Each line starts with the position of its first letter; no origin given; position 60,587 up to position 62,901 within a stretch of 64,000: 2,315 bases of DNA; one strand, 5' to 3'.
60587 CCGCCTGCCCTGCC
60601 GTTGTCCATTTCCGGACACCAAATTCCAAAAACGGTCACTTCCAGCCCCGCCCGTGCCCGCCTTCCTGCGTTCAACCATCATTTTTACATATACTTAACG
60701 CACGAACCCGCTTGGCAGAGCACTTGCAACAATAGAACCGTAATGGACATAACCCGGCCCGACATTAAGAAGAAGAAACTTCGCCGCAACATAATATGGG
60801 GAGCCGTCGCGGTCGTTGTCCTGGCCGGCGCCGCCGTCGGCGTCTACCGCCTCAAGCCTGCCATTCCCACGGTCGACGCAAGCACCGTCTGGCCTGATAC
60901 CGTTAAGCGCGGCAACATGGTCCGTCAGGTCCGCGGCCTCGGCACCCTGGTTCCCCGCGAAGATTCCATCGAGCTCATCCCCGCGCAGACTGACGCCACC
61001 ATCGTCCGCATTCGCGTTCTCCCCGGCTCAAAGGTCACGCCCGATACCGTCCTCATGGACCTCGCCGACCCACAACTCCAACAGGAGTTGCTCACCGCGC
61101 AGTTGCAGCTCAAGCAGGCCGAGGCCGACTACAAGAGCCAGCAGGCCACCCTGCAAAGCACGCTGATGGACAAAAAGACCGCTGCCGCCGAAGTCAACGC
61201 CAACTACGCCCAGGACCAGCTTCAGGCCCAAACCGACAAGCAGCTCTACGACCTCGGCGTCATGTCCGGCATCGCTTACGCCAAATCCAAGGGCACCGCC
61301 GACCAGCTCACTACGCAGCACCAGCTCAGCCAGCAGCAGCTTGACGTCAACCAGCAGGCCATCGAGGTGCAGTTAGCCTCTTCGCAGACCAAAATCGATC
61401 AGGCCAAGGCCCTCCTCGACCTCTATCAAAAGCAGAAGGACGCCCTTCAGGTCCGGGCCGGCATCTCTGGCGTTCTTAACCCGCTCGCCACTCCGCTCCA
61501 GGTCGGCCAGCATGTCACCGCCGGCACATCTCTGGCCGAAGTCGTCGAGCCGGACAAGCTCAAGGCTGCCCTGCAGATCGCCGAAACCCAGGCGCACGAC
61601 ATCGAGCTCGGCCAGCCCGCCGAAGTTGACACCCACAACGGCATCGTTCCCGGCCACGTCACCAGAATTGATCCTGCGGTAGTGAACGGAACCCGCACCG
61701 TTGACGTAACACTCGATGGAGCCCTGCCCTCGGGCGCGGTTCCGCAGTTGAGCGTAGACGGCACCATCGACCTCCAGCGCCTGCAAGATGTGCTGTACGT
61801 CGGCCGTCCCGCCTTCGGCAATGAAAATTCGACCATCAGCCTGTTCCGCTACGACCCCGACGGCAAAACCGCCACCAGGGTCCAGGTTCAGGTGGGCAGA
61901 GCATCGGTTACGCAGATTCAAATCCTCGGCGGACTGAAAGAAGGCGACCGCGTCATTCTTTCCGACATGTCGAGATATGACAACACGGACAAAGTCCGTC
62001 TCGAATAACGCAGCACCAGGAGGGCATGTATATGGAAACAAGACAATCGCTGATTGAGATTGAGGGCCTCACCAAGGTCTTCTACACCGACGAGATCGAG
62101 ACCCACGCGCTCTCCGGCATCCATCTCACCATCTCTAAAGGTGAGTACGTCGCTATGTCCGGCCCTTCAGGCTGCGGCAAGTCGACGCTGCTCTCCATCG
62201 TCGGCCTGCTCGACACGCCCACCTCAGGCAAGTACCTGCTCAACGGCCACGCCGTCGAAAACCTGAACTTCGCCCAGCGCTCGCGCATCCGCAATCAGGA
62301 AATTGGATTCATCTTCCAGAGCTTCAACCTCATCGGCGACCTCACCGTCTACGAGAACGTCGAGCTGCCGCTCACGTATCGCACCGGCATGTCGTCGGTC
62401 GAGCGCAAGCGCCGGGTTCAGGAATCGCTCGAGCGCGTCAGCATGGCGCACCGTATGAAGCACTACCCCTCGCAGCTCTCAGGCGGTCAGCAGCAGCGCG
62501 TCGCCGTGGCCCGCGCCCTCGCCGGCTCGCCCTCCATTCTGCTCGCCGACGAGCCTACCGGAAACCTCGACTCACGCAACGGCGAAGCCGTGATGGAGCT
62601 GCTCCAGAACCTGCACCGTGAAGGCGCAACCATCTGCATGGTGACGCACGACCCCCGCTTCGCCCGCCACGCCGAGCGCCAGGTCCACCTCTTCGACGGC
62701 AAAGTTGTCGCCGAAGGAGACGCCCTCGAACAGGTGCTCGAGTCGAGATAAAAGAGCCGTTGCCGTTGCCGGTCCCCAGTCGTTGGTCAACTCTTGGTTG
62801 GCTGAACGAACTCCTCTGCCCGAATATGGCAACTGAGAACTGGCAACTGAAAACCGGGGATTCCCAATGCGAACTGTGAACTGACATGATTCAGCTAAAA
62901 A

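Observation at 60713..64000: Permease-less MacAB-TolC-type locus (adaptor, two different NBD genes, TolC) alongside three NBD-less duplicated permeases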

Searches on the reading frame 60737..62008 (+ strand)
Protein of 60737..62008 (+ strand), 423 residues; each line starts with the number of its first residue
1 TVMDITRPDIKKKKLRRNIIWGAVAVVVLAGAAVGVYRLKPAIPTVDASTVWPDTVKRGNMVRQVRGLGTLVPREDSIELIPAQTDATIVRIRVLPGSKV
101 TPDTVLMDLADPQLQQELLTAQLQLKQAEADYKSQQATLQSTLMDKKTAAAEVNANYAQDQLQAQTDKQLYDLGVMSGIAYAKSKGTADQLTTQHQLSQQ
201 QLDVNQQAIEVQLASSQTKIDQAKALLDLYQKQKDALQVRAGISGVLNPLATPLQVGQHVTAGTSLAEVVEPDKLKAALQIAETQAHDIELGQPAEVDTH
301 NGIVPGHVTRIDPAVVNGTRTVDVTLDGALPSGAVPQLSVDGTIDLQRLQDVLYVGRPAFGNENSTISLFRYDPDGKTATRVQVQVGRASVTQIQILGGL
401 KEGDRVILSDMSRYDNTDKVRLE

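Call 7: search_protein_families(library=pfam, proteins=[window:60737-62008:+])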
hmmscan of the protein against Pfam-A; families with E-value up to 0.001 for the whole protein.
window:60737-62008:+ (423 aa): 2 families
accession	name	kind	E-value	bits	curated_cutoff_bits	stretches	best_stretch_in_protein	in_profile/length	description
PF16576.10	HlyD_D23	-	1.6e-13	50.9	30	1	61-324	2-197/214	Barrel-sandwich domain of CusB or HlyD membrane-fusion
PF13437.12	HlyD_3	-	2e-11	45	22.2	1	239-327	2-92/106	HlyD family secretion protein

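Call 9: search_protein_families(library=ncbifam, proteins=[window:60737-62008:+])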
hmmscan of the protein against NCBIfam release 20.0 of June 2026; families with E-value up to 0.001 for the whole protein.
window:60737-62008:+ (423 aa): 7 families
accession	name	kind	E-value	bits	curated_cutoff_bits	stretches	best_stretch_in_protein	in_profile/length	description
TIGR01730.1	RND_mfp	subfamily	1.4e-27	96.5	94.9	1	188-421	90-320/322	efflux RND transporter periplasmic adaptor subunit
TIGR00999.1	8a0102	subfamily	5.4e-15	55.2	319.3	1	146-408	18-264/271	CzcB/NccB family metal efflux transporter periplasmic adaptor subunit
NF038010.1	ABC_adapt_DarC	equivalog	1.7e-14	53.4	450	1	137-422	131-416/417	darobactin export ABC transporter periplasmic adaptor subunit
TIGR00998.1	8a0101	subfamily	3.7e-09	36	390.8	1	88-314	52-284/334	EmrA/EmrK family multidrug efflux transporter periplasmic adaptor subunit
NF007785.0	PRK10476.1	equivalog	1.6e-07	30.5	376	1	87-314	57-287/347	multidrug transporter subunit MdtN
TIGR02971.1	heterocyst_DevB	subfamily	4e-07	29.7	129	1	67-160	3-98/327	ABC exporter membrane fusion protein, DevB family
TIGR01843.1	type_I_hlyD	subfamily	4.5e-06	25.9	208.65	1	184-313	218-353/422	HlyD family type I secretion periplasmic adaptor subunit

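Call 10: find_related_loci(query=window:60737-62008:+, collection=genome_contigs, flank=10000)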
Query window:60737-62008:+ (423 aa) in genome_contigs; peptide patterns used: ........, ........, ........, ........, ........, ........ (x = any residue, [..] = any of these).
326 stretches matched a pattern; 156 encode a relative of the query (tblastn E <= 1e-3); the best 80 are kept; 80 distinct loci.
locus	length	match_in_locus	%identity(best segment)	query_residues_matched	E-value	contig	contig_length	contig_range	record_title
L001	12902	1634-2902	87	1-423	0e+0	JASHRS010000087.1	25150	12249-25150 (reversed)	MAG: Silvibacterium sp. isolate JOPF107 JOPF_AWAY_contig_293695, whole genome shotgun sequence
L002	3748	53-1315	86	3-423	0e+0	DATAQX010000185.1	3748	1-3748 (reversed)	MAG TPA_asm: Silvibacterium sp. isolate SMAG_U5478 k141_936795, whole genome shotgun sequence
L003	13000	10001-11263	85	3-423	0e+0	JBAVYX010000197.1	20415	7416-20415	MAG: Silvibacterium sp. isolate MFD01830_ilm_asm_bin49 k127_194453, whole genome shotgun sequence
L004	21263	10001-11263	87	3-423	0e+0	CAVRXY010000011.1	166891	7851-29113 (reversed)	MAG: uncultured Acidobacteriaceae bacterium isolate MFD02248.bin.1.69 genome assembly, contig: contig_20750, whole genom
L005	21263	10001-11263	87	3-423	0e+0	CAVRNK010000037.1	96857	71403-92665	MAG: uncultured Acidobacteriaceae bacterium isolate MFD04463.bin.2.146 genome assembly, contig: contig_40450, whole geno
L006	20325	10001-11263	87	3-423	0e+0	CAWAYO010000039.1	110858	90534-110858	MAG: uncultured Acidobacteriaceae bacterium isolate MFD04463.bin.2.192 genome assembly, contig: contig_46671, whole geno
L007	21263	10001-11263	87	3-423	0e+0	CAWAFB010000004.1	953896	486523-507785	MAG: uncultured Acidobacteriaceae bacterium isolate MFD00731.bin.3.65 genome assembly, contig: contig_17642, whole genom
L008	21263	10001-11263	83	3-423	0e+0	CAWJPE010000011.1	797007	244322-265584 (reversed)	MAG: uncultured Acidobacteriota bacterium isolate MFD04463.bin.1.45 genome assembly, contig: contig_85085, whole genome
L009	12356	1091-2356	87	2-423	0e+0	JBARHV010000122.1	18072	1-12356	MAG: Silvibacterium sp. isolate MFD06470_ilm_asm_bin28 k127_244873, whole genome shotgun sequence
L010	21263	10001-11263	82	3-423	0e+0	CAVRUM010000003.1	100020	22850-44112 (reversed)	MAG: uncultured Acidobacteriaceae bacterium isolate MFD02248.bin.1.115 genome assembly, contig: contig_29897, whole geno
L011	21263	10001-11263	82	3-423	0e+0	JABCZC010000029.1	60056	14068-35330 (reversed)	MAG: Acidobacteria bacterium isolate Inc-BW-C-12-O_MAG36 Ga0210391_10000265, whole genome shotgun sequence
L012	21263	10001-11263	84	3-423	0e+0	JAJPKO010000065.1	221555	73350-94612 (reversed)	MAG: Acidobacteriaceae bacterium isolate Centralia_MAG_86 k107_15037307, whole genome shotgun sequence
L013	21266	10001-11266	88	2-423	0e+0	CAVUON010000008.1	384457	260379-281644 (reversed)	MAG: uncultured Acidobacteriaceae bacterium isolate MFD06092.bin.1.78 genome assembly, contig: contig_82563, whole genom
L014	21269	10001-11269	80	1-423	0e+0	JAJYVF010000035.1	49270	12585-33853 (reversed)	MAG: Acidobacteria bacterium isolate FK1.bin77 NODE_622_length_49270_cov_5.804367, whole genome shotgun sequence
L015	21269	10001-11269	83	1-423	0e+0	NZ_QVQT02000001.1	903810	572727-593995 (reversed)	Paracidobacterium acidisoli strain 4G-K13 scaffold1, whole genome shotgun sequence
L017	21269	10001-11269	82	1-423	0e+0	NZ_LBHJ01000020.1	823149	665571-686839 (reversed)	Silvibacterium bohemicum strain S15 contig_30, whole genome shotgun sequence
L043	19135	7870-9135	75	3-423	0e+0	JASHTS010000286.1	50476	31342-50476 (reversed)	MAG: Acidobacteriaceae bacterium isolate JOPF159 JOPF_AWAY_contig_1357520, whole genome shotgun sequence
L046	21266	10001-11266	73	3-423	0e+0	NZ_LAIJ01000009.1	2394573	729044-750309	Terracidiphilus gabretensis strain S55 contig_10, whole genome shotgun sequence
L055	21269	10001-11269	71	2-423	0e+0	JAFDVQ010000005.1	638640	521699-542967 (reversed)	MAG: Acidobacteria bacterium isolate SZAS-3 LIN-320__5__length-638640, whole genome shotgun sequence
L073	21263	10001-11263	68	1-423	0e+0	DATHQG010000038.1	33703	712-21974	MAG TPA_asm: Edaphobacter sp. isolate SMAG_U12733 k141_1691934, whole genome shotgun sequence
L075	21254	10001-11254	69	3-422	0e+0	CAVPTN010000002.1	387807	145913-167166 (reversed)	MAG: uncultured Acidobacteriaceae bacterium isolate MFD09671.bin.2.87 genome assembly, contig: contig_22018, whole genom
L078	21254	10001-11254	69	3-422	0e+0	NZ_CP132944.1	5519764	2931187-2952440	Tunturiibacter lichenicola strain MP8S11 chromosome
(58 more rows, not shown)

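Call 13: search_protein_families(library=pfam, proteins=[L013:12877-14865:+, L013:14909-16396:+, L013:16368-17903:+, L013:17900-18316:+, L013:18057-20480:+, L017:13051-15048:+, L017:15075-16490:+, L017:16480-17988:+, L013:8634-9776:-, L017:8406-9842:+])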
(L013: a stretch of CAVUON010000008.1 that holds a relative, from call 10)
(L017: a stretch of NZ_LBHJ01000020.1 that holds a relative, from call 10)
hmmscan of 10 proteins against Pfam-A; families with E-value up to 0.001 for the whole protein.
L013:12877-14865:+ (662 aa): 1 family
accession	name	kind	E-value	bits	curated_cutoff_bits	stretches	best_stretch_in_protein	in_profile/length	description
PF02321.23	OEP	-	8e-33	114.3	22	2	432-640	2-187/187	Outer membrane efflux protein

L013:14909-16396:+ (495 aa): 9 families
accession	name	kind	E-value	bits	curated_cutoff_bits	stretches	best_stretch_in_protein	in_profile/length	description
PF00158.32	Sigma54_activat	-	1.9e-63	213.6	20.2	1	190-356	2-168/168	Sigma-54 interaction domain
PF25601.1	AAA_lid_14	-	6.4e-25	87.2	27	1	361-432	1-72/87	AAA+ ATPase lid domain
PF00072.30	Response_reg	-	1.3e-22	80.5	30.2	1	45-158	2-110/111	Response regulator receiver domain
PF14532.12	Sigma54_activ_2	-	3.7e-19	69.8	25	1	191-360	2-138/138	Sigma-54 interaction domain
PF02954.25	HTH_8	-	7.1e-14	51.7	22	1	446-487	1-42/42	Bacterial regulatory protein, Fis family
PF07728.20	AAA_5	-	2.9e-07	31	22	1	212-323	1-108/139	AAA domain (dynein-related subfamily)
PF01078.27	Mg_chelatase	-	0.00021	21.2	20.3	0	272-322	97-147/207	Magnesium chelatase, subunit ChlI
PF18024.7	HTH_50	-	0.00085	19.4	27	0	466-490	26-50/50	Helix-turn-helix domain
PF00004.35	AAA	-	0.00098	20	21.2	0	213-348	1-129/131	ATPase family associated with various cellular activities (AAA)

L013:16368-17903:+ (511 aa): 3 families
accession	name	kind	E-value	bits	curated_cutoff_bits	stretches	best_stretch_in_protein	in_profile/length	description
PF02518.31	HATPase_c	-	2.2e-17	63.9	26.4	1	365-495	2-110/111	Histidine kinase-, DNA gyrase B-, and HSP90-like ATPase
PF00989.32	PAS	-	0.00025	21.5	22.6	1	138-185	2-49/113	PAS fold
PF13581.12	HATPase_c_2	-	0.00098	19.6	27.4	0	376-470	39-111/127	Histidine kinase-like ATPase domain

L013:17900-18316:+ (138 aa): 0 families

L013:18057-20480:+ (807 aa): 2 families
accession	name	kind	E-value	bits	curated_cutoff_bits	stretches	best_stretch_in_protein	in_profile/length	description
PF12704.14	MacB_PCD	-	3.9e-38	132.3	27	2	21-240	1-205/207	MacB-like periplasmic core domain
PF02687.27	FtsX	-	1.3e-25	90.2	25.5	2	284-404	2-120/120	FtsX-like permease C-terminal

L017:13051-15048:+ (665 aa): 1 family
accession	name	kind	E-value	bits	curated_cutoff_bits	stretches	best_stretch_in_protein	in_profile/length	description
PF02321.23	OEP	-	1.5e-27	97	22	2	436-644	2-187/187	Outer membrane efflux protein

L017:15075-16490:+ (471 aa): 7 families
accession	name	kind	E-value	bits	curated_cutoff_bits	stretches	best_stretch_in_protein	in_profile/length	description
PF00158.32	Sigma54_activat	-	4.9e-63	212.2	20.2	1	168-334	2-168/168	Sigma-54 interaction domain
PF25601.1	AAA_lid_14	-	2.8e-26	91.6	27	1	339-409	1-71/87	AAA+ ATPase lid domain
PF00072.30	Response_reg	-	7.7e-21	74.8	30.2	1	23-136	2-110/111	Response regulator receiver domain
PF14532.12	Sigma54_activ_2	-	4.4e-19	69.5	25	1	169-338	2-138/138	Sigma-54 interaction domain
PF02954.25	HTH_8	-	2.6e-14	53.1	22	1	428-469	1-42/42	Bacterial regulatory protein, Fis family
PF07728.20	AAA_5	-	1.3e-07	32.2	22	1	190-300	1-107/139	AAA domain (dynein-related subfamily)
PF01078.27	Mg_chelatase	-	0.00037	20.4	20.3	0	251-300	98-147/207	Magnesium chelatase, subunit ChlI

L017:16480-17988:+ (502 aa): 2 families
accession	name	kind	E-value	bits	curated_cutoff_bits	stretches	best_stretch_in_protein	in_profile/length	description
PF02518.31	HATPase_c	-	2.3e-17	63.8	26.4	1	367-482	2-109/111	Histidine kinase-, DNA gyrase B-, and HSP90-like ATPase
PF13188.13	PAS_8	-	0.00071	19.8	21.8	0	136-178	2-44/65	PAS domain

L013:8634-9776:- (380 aa): 1 family
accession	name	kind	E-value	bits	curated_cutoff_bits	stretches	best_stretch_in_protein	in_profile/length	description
PF11737.13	DUF3300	-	1.8e-54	185.1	25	1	75-270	2-195/227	Protein of unknown function (DUF3300)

L017:8406-9842:+ (478 aa): 2 families
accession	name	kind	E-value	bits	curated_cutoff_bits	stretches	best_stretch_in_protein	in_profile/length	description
PF13378.12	MR_MLE_C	-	1.1e-61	208.8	29.4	1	248-462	2-217/219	Enolase C-terminal domain-like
PF02746.21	MR_MLE_N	-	2.1e-07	31.6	22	1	83-182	29-116/117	Mandelate racemase / muconate lactonizing enzyme, N-terminal domain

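Call 28: search_protein_families(library=ncbifam, proteins=[L078:12449-15016:+, L075:12429-15026:+, L075:15007-17511:+, L055:12093-14543:+, L055:14582-17149:+, L055:17139-19682:+, L046:12036-14522:+, L073:12467-15040:+, L043:12818-15418:+, L013:18057-20480:+], max_evalue=1e-10)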
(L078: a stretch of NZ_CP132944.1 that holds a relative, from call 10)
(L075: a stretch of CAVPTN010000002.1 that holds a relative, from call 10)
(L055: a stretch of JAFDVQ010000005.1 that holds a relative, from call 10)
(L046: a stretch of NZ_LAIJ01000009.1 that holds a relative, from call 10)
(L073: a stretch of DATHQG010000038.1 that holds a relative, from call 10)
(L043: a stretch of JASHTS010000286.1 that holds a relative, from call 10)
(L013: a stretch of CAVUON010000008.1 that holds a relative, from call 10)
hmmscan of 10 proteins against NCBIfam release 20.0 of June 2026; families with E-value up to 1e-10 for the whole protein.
L078:12449-15016:+ (855 aa): 3 families
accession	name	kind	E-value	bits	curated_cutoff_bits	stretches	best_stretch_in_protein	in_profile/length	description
TIGR03434.1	ADOP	subfamily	9.9e-275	913.6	622.3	1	12-855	1-803/803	ADOP family duplicated permease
NF007826.0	PRK10535.1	equivalog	8.3e-35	120.1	966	1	565-854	365-647/648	macrolide ABC transporter ATP-binding protein/permease MacB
NF038008.1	ABC_perm_DarB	equivalog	7.1e-14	50.7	700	0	311-656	271-605/777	darobactin export ABC transporter permease subunit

L075:12429-15026:+ (865 aa): 3 families
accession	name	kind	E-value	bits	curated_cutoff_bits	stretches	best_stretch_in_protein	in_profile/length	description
TIGR03434.1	ADOP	subfamily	1.2e-275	916.7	622.3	1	22-865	1-803/803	ADOP family duplicated permease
NF007826.0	PRK10535.1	equivalog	3.9e-36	124.5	966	2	574-864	364-647/648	macrolide ABC transporter ATP-binding protein/permease MacB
NF038008.1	ABC_perm_DarB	equivalog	5.4e-15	54.4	700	1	321-842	271-764/777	darobactin export ABC transporter permease subunit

L075:15007-17511:+ (834 aa): 2 families
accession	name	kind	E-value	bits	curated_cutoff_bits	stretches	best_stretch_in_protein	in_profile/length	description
TIGR03434.1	ADOP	subfamily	8.9e-244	811.2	622.3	1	26-834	1-803/803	ADOP family duplicated permease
NF007826.0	PRK10535.1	equivalog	2.6e-29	102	966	1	138-422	371-645/648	macrolide ABC transporter ATP-binding protein/permease MacB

L055:12093-14543:+ (816 aa): 2 families
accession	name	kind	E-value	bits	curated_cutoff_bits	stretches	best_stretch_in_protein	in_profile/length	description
TIGR03434.1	ADOP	subfamily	2.5e-212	707.2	622.3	1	3-816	2-803/803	ADOP family duplicated permease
NF007826.0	PRK10535.1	equivalog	1.4e-32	112.8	966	2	547-815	374-647/648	macrolide ABC transporter ATP-binding protein/permease MacB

L055:14582-17149:+ (855 aa): 2 families
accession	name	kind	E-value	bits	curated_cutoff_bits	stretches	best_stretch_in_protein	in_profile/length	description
TIGR03434.1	ADOP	subfamily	6.1e-263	874.6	622.3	1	10-855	1-803/803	ADOP family duplicated permease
NF007826.0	PRK10535.1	equivalog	1.4e-29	102.8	966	2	132-438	369-645/648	macrolide ABC transporter ATP-binding protein/permease MacB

L055:17139-19682:+ (847 aa): 2 families
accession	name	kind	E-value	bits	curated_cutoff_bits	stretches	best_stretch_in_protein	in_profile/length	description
TIGR03434.1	ADOP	subfamily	4.6e-246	818.8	622.3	1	11-847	1-803/803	ADOP family duplicated permease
NF007826.0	PRK10535.1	equivalog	3.3e-24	85.1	966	1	121-390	361-599/648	macrolide ABC transporter ATP-binding protein/permease MacB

L046:12036-14522:+ (828 aa): 3 families
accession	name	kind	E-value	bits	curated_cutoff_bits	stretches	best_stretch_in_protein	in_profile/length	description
TIGR03434.1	ADOP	subfamily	7.5e-241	801.6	622.3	1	16-828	2-803/803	ADOP family duplicated permease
NF007826.0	PRK10535.1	equivalog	4.2e-28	98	966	2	121-428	352-637/648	macrolide ABC transporter ATP-binding protein/permease MacB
NF038008.1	ABC_perm_DarB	equivalog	4.8e-16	57.9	700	1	311-811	272-767/777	darobactin export ABC transporter permease subunit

L073:12467-15040:+ (857 aa): 3 families
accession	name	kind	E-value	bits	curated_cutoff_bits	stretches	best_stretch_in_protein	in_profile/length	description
TIGR03434.1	ADOP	subfamily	2.8e-271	902.2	622.3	1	14-857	1-803/803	ADOP family duplicated permease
NF007826.0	PRK10535.1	equivalog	3.6e-32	111.4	966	2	567-856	365-647/648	macrolide ABC transporter ATP-binding protein/permease MacB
NF038008.1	ABC_perm_DarB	equivalog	5e-16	57.8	700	1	316-832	274-759/777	darobactin export ABC transporter permease subunit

L043:12818-15418:+ (866 aa): 2 families
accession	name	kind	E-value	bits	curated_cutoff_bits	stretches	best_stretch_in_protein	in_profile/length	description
TIGR03434.1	ADOP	subfamily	8.6e-242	804.7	622.3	1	31-866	2-803/803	ADOP family duplicated permease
NF007826.0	PRK10535.1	equivalog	2.5e-27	95.4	966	2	100-412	319-601/648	macrolide ABC transporter ATP-binding protein/permease MacB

L013:18057-20480:+ (807 aa): 2 families
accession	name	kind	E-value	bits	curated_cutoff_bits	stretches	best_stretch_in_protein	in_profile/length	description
TIGR03434.1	ADOP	subfamily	6.8e-224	745.5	622.3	1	4-807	2-803/803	ADOP family duplicated permease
NF007826.0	PRK10535.1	equivalog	9.3e-19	67.1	966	0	683-802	523-643/648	macrolide ABC transporter ATP-binding protein/permease MacB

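Call 31: search_solved_structures(query=window:60743-62008:+, max_evalue=0.001)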
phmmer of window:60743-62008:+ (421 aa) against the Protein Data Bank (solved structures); distinct sequences matched with E-value up to 0.001: 1.
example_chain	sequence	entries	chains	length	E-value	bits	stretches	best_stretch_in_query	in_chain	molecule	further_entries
20yy_D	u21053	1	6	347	3.2e-05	26.3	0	212-408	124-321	Multidrug efflux RND transporter periplasmic adaptor subunit MexJ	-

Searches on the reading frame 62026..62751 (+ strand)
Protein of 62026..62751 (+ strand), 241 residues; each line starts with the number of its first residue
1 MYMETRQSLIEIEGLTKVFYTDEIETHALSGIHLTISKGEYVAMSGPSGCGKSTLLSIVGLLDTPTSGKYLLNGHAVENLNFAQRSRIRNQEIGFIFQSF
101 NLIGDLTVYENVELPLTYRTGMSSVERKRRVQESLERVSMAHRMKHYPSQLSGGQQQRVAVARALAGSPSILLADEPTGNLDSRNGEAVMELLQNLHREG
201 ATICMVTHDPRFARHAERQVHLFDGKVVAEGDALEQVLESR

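Call 7: search_protein_families(library=pfam, proteins=[window:62026-62751:+])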
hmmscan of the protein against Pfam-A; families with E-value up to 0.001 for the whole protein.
window:62026-62751:+ (241 aa): 3 families
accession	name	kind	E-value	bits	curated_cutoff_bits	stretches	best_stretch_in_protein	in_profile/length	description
PF00005.33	ABC_tran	-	1e-34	120.5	25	1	29-178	1-136/137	ABC transporter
PF13304.12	AAA_21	-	4.6e-07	30.6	27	0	147-211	234-301/304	AAA domain, putative AbiEii toxin, Type IV TA system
PF02463.25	SMC_N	-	1.2e-06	28.5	40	1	41-223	26-212/220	RecF/RecN/SMC N terminal domain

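Call 9: search_protein_families(library=ncbifam, proteins=[window:62026-62751:+])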
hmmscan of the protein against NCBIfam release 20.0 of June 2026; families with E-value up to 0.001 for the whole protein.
window:62026-62751:+ (241 aa): 188 families (the best 25 are shown)
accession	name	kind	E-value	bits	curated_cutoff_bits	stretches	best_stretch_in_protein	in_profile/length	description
NF038007.1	ABC_ATP_DarD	equivalog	1.6e-74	250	375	1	10-226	2-217/218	darobactin export ABC transporter ATP-binding protein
NF007826.0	PRK10535.1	equivalog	2.8e-66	224.1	966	1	8-236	3-230/648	macrolide ABC transporter ATP-binding protein/permease MacB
TIGR02211.1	LolD_lipo_ex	equivalog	4e-66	222.7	307.75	1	9-228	1-220/221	lipoprotein-releasing ABC transporter ATP-binding protein LolD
TIGR03608.1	L_ocin_972_ABC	subfamily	9e-63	211.5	254.85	1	25-222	10-206/206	putative bacteriocin export ABC transporter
TIGR02982.1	heterocyst_DevA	subfamily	2e-62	210.6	295.8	1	10-227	2-219/220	ABC exporter ATP-binding subunit, DevA family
NF008639.0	PRK11629.1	equivalog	2.1e-61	207.3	360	1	7-230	4-227/234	lipoprotein-releasing ABC transporter ATP-binding protein LolD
TIGR02673.1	FtsE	equivalog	2.2e-61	207.2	264.85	1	17-225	6-213/214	cell division ATP-binding protein FtsE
NF007879.0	PRK10584.1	equivalog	4.4e-61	206.5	336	1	7-229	4-226/228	putative ABC transporter ATP-binding protein YbbA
TIGR03265.1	PhnT2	equivalog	3.9e-52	177.6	457.7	1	10-213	5-198/353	putative 2-aminoethylphosphonate ABC transporter ATP-binding protein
NF007027.0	PRK09493.1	equivalog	1.6e-51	174.9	379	1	25-234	13-221/240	glutamine ABC transporter ATP-binding protein GlnQ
TIGR02314.1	ABC_MetN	equivalog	3e-50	171.2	499.7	1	9-236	1-227/343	methionine ABC transporter ATP-binding protein MetN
NF040933.2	ABC_arch_GlcV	equivalog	2.3e-49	168.2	450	1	10-232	3-225/357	glucose ABC transporter ATP-binding protein GlcV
TIGR02315.1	ABC_phnC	equivalog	4.5e-48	163.8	266.1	1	9-233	1-230/243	phosphonate ABC transporter ATP-binding protein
NF008428.0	PRK11264.1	equivalog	6.4e-48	163.2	406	1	8-234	2-229/250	L-cystine ABC transporter ATP-binding protein TcyN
TIGR00968.1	3a0106s01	subfamily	2.6e-47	161.3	342.75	1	25-232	12-214/237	sulfate ABC transporter ATP-binding protein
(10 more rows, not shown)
